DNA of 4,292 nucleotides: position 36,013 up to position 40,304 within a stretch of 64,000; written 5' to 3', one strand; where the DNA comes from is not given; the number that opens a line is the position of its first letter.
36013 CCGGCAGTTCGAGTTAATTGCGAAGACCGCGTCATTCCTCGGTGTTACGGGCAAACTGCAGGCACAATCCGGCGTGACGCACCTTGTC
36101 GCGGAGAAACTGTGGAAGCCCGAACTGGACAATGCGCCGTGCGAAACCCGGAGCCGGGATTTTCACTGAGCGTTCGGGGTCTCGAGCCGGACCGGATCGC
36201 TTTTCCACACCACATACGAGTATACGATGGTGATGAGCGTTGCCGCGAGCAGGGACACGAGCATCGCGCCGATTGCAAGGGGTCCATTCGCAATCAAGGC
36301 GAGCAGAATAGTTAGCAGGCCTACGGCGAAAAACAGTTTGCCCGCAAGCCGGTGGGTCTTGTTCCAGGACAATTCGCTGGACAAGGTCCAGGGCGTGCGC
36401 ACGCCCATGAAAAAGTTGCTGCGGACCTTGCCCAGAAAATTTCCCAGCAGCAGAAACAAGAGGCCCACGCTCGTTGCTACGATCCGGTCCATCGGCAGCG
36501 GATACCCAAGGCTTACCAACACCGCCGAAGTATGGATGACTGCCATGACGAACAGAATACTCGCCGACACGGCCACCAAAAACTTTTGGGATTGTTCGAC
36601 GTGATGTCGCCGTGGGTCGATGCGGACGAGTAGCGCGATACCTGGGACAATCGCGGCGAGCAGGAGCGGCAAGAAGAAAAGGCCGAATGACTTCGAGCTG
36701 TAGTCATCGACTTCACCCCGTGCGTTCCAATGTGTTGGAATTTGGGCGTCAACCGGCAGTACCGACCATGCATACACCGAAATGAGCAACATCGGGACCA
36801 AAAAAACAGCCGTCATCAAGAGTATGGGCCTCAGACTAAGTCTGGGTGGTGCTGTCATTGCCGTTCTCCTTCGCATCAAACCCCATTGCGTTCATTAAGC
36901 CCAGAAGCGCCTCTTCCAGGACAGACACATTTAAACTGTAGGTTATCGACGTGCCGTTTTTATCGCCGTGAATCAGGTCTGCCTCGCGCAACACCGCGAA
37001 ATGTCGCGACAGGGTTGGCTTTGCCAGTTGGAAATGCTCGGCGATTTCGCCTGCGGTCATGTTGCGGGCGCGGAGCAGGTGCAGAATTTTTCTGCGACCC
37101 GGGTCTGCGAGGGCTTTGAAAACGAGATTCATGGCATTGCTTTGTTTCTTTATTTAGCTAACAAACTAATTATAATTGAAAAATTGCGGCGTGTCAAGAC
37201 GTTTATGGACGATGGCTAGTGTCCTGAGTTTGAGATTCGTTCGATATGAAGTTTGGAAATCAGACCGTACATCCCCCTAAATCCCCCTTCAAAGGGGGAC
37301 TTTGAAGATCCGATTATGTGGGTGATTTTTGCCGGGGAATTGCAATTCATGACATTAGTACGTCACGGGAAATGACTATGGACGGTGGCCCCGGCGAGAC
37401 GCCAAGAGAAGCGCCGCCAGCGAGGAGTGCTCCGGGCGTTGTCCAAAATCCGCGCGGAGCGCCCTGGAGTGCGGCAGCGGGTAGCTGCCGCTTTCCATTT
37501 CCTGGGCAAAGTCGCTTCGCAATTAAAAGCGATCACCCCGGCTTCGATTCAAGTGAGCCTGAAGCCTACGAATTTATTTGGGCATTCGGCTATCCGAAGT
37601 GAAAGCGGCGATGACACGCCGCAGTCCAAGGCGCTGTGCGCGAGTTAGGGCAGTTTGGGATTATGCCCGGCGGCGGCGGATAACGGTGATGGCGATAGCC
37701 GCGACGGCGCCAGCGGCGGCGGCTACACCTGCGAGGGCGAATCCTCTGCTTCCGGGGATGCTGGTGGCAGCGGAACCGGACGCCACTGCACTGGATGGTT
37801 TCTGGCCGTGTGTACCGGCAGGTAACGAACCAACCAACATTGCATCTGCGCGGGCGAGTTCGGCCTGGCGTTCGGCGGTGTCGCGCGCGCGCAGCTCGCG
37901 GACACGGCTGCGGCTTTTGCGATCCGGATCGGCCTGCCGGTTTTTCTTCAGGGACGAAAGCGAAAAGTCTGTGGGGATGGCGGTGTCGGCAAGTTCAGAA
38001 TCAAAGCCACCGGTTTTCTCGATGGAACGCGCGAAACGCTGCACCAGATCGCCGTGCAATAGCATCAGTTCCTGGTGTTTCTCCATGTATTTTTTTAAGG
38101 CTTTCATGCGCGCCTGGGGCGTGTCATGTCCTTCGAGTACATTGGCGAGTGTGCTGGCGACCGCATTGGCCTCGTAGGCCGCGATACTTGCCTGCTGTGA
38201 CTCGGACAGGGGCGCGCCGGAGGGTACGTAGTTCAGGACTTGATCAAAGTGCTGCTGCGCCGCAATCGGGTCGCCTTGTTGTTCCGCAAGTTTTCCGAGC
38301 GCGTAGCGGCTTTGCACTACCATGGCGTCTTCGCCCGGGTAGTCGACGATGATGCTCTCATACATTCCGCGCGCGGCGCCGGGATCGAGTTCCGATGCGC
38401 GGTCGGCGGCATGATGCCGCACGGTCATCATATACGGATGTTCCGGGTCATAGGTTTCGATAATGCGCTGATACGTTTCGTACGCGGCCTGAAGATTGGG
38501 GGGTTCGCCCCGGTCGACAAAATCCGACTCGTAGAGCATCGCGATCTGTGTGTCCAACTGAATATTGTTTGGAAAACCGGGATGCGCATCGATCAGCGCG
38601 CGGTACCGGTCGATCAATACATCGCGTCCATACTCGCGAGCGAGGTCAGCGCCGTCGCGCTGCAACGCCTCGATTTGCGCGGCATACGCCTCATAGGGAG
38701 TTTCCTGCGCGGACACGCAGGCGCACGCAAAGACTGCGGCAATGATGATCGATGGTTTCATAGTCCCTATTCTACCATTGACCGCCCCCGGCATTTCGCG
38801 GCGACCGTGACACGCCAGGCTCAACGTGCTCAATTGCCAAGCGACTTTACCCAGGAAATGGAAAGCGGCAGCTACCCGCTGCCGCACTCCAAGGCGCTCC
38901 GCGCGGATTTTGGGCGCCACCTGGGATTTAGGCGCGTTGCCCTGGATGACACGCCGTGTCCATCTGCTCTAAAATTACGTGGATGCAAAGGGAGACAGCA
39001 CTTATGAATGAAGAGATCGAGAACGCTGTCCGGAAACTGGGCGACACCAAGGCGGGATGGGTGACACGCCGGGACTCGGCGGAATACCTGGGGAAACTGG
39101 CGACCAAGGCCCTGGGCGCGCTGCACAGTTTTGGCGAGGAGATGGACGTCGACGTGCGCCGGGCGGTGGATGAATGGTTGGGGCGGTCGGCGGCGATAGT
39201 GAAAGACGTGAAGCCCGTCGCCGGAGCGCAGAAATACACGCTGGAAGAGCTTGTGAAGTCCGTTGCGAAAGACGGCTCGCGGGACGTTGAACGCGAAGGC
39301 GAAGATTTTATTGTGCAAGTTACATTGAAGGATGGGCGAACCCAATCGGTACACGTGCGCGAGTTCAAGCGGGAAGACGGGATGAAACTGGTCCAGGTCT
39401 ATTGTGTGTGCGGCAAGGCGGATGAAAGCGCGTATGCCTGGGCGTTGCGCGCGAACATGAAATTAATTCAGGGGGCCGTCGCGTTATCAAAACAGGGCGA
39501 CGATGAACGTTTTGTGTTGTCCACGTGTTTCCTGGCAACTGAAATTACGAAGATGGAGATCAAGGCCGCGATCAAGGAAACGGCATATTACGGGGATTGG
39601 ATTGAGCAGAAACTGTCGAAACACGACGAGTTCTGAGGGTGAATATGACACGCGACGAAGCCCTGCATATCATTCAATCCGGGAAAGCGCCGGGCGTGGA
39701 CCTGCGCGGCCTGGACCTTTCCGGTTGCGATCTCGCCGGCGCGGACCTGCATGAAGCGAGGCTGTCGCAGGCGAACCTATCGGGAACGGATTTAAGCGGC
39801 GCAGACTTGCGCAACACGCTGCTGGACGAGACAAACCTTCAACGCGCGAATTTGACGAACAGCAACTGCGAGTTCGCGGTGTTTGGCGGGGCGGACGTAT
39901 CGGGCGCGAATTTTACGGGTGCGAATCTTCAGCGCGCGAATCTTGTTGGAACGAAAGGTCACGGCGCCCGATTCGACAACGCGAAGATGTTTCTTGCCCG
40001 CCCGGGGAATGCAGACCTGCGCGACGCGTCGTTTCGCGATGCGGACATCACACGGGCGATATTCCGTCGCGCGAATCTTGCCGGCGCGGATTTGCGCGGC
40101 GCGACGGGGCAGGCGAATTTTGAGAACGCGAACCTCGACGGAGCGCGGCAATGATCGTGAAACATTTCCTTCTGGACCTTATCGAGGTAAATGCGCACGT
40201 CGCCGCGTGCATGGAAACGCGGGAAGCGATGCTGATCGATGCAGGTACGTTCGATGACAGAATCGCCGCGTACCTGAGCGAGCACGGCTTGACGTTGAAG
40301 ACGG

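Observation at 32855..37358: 4.2-kb block (dnaE2 plus sdpI-like plus sdpR-like) bracketed by direct copies of a MITE-like element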

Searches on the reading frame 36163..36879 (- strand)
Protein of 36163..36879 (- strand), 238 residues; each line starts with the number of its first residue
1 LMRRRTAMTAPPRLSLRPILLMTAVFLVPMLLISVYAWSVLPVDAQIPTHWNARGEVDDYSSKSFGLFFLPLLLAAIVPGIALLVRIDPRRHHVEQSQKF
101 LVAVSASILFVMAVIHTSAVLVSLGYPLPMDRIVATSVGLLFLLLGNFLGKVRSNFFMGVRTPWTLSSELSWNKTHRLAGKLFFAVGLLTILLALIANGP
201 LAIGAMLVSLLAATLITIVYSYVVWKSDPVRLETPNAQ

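Call 7: search_protein_families(library=pfam, proteins=[window:36163-36879:-])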
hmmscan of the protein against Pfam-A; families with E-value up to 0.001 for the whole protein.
window:36163-36879:- (238 aa): 2 families
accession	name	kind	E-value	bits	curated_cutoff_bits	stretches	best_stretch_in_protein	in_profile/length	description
PF13630.11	SdpI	-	1.3e-18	67.3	28.2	1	151-221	1-71/71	SdpI/YfhL protein family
PF07853.16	DUF1648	-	2e-14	53.4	28.7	1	26-74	2-48/49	Domain of unknown function (DUF1648)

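Call 10: find_encoding_contigs(protein=window:36163-36879:-, flank=10000, max_places=10)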
Protein window:36163-36879:- (238 aa): no gene with exactly this product is on record in the collection.

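Call 51: search_protein_families(library=ncbifam, proteins=[window:36163-36879:-])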
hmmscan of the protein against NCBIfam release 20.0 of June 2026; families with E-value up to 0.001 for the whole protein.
window:36163-36879:- (238 aa): 0 families

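Call 69: find_encoding_contigs(protein=window:36163-36858:-, flank=10000, max_places=10)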
Protein window:36163-36858:- (231 aa): 1 contig read that carries it; 1 place shown.
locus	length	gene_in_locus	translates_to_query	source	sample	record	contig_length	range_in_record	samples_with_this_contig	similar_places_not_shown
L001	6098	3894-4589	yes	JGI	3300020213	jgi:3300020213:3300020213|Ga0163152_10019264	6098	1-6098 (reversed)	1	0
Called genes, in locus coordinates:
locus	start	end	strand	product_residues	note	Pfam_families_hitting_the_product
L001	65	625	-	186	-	PF00753:Lactamase_B, PF23023:Anti-Pycsar_Apyc1 (weak)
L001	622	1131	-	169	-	-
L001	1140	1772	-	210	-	-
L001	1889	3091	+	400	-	-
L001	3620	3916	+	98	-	PF01022:HTH_5, PF12840:HTH_20, PF12802:MarR_2 (faint)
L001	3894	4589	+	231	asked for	PF07853:DUF1648, PF13630:SdpI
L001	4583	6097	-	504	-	?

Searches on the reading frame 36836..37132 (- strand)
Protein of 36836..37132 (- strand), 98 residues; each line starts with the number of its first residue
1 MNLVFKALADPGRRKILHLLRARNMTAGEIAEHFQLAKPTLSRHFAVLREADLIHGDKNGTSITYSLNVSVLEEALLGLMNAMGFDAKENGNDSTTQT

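Call 7: search_protein_families(library=pfam, proteins=[window:36836-37132:-])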
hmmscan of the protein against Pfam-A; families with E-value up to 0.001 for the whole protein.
window:36836-37132:- (98 aa): 8 families
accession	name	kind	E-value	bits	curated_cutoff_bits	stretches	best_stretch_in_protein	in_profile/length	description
PF01022.26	HTH_5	-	1e-15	57.8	22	1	10-54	1-45/47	Bacterial regulatory protein, arsR family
PF12840.13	HTH_20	-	8.4e-13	48.5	27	1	8-55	1-49/51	Helix-turn-helix domain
PF12802.13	MarR_2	-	2.1e-05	25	27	1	17-54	11-50/61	MarR family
PF13545.12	HTH_Crp_2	-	0.00013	22.3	27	1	24-64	22-60/70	Crp-like helix-turn-helix domain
PF25213.1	HVO_A0261_N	-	0.00021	21.5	35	1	11-64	11-64/86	HVO_A0261 N-terminal domain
PF21476.4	PF0610-like_N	-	0.00043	20.9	33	1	13-39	3-29/50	PF0610-like, N-terminal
PF08279.18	HTH_11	-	0.00085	19.6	25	0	13-51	2-42/55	HTH domain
PF09339.16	HTH_IclR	-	0.00085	19.5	22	0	21-55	13-49/52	IclR helix-turn-helix domain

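Call 12: find_encoding_contigs(protein=window:36836-37132:-, flank=10000, max_places=10)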
Protein window:36836-37132:- (98 aa): 2 contigs read that carry it; 2 places shown.
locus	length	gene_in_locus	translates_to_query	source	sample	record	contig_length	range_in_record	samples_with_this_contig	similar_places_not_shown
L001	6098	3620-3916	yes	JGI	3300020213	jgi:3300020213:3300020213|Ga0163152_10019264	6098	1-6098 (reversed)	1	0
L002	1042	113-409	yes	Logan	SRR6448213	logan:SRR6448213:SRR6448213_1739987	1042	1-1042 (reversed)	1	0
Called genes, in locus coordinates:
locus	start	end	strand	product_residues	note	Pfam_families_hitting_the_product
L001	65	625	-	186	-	PF00753:Lactamase_B, PF23023:Anti-Pycsar_Apyc1 (weak)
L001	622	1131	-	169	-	-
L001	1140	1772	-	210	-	-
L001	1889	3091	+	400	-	-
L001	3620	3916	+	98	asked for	PF01022:HTH_5, PF12840:HTH_20, PF12802:MarR_2 (faint)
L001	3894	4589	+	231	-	PF07853:DUF1648, PF13630:SdpI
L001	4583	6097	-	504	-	?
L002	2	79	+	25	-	?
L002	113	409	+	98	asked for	PF01022:HTH_5, PF12840:HTH_20, PF12802:MarR_2 (faint)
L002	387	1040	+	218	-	?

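Call 51: search_protein_families(library=ncbifam, proteins=[window:36836-37132:-])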
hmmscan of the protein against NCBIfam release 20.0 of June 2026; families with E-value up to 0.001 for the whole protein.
window:36836-37132:- (98 aa): 9 families
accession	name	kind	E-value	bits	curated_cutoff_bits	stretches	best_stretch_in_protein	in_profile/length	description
NF033789.1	repress_SdpR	subfamily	8.1e-33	112.2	100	1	4-81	1-78/79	autorepressor SdpR family transcription factor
NF033788.1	HTH_metalloreg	subfamily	8.8e-23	79.9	55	1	3-75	3-76/77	metalloregulator ArsR/SmtB family transcription factor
NF047906.1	CdPbTransRegCmtR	equivalog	2.9e-12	46.4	150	1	2-82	12-92/104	Cd(II)/Pb(II)-sensing metalloregulatory transcriptional regulator CmtR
NF041413.1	ArsR_Rv2640c_fam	equivalog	4.7e-11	43.1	155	1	3-78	34-111/118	Rv2640c family ArsR-like transcriptional regulator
NF007528.0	PRK10141.1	subfamily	1.6e-09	37.6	97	1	4-69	9-75/117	metalloregulator ArsR/SmtB family transcription factor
NF040642.1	sulf_sens_BigR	equivalog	1.5e-08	34.6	155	1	4-68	13-77/95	sulfite-sensing transcriptional repressor BigR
NF045707.1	Dbac_1936_reg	equivalog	4.5e-08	33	115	1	3-71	9-77/99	ArsR/SmtB-type metalloregulator TsoR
NF053755.1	MsvR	equivalog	1.9e-07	31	220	1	5-56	7-58/236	transcriptional factor MsvR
NF052532.1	TransRegPagRBaca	equivalog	0.00017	21.6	170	1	5-80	21-95/99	transcriptional repressor PagR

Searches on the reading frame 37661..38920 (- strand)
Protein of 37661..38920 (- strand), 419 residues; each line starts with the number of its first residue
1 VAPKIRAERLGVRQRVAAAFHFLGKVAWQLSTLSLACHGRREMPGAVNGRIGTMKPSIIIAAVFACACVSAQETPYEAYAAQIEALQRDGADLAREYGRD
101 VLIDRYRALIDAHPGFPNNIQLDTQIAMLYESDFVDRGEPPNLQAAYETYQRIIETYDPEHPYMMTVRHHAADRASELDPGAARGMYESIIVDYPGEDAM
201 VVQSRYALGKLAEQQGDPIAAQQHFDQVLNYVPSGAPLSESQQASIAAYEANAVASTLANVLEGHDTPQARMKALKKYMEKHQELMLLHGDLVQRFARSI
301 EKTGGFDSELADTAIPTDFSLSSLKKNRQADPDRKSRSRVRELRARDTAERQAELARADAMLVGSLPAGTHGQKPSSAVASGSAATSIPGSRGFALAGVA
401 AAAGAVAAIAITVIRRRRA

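Call 7: search_protein_families(library=pfam, proteins=[window:37661-38920:-])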
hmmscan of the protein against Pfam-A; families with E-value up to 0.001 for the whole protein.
window:37661-38920:- (419 aa): 2 families
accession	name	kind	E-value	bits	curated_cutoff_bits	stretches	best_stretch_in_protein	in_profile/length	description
PF13174.12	TPR_6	-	0.00049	21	26.3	0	204-233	2-31/33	Tetratricopeptide repeat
PF13424.12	TPR_12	-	0.00083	19.9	30.1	0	195-230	37-73/77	Tetratricopeptide repeat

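Call 51: search_protein_families(library=ncbifam, proteins=[window:37661-38920:-])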
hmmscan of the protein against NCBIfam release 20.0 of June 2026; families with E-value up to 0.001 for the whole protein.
window:37661-38920:- (419 aa): 0 families

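Call 55: find_encoding_contigs(protein=window:37661-38887:-, flank=10000, max_places=10)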
Protein window:37661-38887:- (408 aa): no gene with exactly this product is on record in the collection.

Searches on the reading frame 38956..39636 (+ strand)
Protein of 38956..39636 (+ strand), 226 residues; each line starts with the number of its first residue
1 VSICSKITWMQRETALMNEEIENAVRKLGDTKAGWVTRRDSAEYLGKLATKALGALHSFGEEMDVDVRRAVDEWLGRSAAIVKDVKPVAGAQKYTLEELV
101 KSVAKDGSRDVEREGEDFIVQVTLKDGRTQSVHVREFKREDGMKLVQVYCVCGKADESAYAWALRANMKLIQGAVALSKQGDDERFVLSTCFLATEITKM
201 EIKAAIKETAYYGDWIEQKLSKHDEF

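Call 7: search_protein_families(library=pfam, proteins=[window:38956-39636:+])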
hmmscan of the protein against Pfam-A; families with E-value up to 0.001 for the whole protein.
window:38956-39636:+ (226 aa): 0 families

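Call 68: find_encoding_contigs(protein=window:39004-39636:+, flank=10000, max_places=10)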
Protein window:39004-39636:+ (210 aa): 3 contigs read that carry it; 2 places shown.
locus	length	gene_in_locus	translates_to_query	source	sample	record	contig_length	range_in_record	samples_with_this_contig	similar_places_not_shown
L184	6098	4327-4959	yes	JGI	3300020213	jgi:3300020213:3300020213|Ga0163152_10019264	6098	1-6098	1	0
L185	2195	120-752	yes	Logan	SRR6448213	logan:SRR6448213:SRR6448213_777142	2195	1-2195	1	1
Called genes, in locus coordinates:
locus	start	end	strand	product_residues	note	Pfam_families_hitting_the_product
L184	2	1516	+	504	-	?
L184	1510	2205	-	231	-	PF07853:DUF1648, PF13630:SdpI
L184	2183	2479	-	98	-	PF01022:HTH_5, PF12840:HTH_20, PF12802:MarR_2 (faint)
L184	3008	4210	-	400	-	-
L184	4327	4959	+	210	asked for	-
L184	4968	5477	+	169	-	-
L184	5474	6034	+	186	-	PF00753:Lactamase_B, PF23023:Anti-Pycsar_Apyc1 (weak)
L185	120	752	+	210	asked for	-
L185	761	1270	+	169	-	-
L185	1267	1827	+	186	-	PF00753:Lactamase_B, PF23023:Anti-Pycsar_Apyc1 (weak)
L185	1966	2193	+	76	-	?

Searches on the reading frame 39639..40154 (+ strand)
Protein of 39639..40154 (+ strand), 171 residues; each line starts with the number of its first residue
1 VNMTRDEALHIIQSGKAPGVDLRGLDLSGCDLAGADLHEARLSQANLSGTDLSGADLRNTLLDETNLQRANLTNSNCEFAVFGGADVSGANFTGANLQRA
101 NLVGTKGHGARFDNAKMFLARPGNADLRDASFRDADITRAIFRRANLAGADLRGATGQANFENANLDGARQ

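Call 7: search_protein_families(library=pfam, proteins=[window:39639-40154:+])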
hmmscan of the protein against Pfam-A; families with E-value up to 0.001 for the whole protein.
window:39639-40154:+ (171 aa): 3 families
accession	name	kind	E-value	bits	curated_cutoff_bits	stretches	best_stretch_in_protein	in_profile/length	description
PF00805.28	Pentapeptide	-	3.8e-36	122.7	20.2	4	19-54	5-40/40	Pentapeptide repeats (8 copies)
PF13599.13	Pentapeptide_4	-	4.2e-17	62.4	38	2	82-151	8-77/78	Pentapeptide repeat region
PF13576.12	Pentapeptide_3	-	6.7e-16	58.7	27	1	128-156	18-48/48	Pentapeptide repeats (9 copies)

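Call 34: find_encoding_contigs(protein=window:39639-40154:+, flank=10000, max_places=10)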
Protein window:39639-40154:+ (171 aa): no gene with exactly this product is on record in the collection.
